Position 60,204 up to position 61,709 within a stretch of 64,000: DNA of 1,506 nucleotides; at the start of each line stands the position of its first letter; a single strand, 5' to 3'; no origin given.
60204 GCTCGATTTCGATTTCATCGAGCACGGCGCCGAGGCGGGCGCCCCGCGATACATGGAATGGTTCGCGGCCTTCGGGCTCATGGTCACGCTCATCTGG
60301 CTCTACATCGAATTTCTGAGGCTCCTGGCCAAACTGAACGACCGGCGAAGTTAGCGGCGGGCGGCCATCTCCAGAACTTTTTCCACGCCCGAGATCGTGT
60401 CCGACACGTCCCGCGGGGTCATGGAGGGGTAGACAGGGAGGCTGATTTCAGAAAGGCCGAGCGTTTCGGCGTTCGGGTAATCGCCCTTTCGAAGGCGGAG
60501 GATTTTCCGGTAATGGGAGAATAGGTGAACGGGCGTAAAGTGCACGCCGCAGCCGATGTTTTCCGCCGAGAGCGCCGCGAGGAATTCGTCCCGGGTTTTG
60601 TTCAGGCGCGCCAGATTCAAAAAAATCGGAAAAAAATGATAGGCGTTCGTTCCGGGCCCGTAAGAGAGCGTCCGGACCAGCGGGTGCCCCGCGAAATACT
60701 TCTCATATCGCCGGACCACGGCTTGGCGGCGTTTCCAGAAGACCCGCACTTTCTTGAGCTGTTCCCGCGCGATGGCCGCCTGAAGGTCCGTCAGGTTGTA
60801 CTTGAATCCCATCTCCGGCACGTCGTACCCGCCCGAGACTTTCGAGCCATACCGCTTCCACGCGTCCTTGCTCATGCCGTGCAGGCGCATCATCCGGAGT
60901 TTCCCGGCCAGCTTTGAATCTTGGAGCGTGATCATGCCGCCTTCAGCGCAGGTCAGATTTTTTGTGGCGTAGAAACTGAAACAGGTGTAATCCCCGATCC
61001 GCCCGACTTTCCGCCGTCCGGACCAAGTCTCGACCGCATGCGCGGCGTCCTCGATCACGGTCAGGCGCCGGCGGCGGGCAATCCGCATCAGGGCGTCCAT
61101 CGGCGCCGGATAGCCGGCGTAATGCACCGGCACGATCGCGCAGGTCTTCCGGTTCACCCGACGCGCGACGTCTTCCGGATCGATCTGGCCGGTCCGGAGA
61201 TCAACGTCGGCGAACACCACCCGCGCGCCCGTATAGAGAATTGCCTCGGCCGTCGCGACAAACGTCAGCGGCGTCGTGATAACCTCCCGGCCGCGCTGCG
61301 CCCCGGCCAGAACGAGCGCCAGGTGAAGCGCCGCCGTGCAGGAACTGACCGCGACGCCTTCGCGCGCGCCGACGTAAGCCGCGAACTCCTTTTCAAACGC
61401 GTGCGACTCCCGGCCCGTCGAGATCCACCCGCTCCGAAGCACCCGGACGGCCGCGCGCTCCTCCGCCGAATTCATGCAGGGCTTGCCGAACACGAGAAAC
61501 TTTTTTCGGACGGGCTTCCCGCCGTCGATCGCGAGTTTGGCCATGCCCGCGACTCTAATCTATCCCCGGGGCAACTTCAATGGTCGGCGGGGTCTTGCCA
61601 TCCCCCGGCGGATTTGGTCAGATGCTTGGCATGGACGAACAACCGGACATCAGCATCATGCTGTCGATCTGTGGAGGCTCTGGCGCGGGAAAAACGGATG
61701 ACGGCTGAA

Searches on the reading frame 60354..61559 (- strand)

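Call 87: search_protein_families(library=ncbifam, proteins=[window:60354-61559:-], max_evalue=0.001)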
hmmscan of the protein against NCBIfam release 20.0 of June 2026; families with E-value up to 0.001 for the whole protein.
window:60354-61559:- (402 aa): 7 families
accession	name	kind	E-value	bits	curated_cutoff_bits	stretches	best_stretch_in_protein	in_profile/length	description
NF008658.2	PRK11658.1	equivalog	3.3e-97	325.5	631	1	19-397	2-378/379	UDP-4-amino-4-deoxy-L-arabinose aminotransferase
TIGR03588.1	PseC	equivalog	6.9e-97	324.7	423.5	1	22-396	2-380/380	UDP-4-amino-4,6-dideoxy-N-acetyl-beta-L-altrosamine transaminase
NF008687.0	PRK11706.1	equivalog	4.2e-66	223.2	375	1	23-395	3-373/375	dTDP-4-amino-4,6-dideoxygalactose transaminase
TIGR04181.1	NHT_00031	hypoth_equivalog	7.1e-65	219.2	420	1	26-375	5-357/359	LegC family aminotransferase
TIGR04427.1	PLP_DesI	equivalog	1.2e-53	182.6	650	1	6-386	5-373/390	dTDP-4-dehydro-6-deoxyglucose aminotransferase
TIGR02379.1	ECA_wecE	subfamily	1e-50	172.6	434.85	1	23-395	3-374/376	dTDP-4-amino-4,6-dideoxy-D-glucose transaminase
NF011936.0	PRK15407.1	equivalog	2.6e-39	135.1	423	1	29-397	44-437/440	lipopolysaccharide biosynthesis protein RfbH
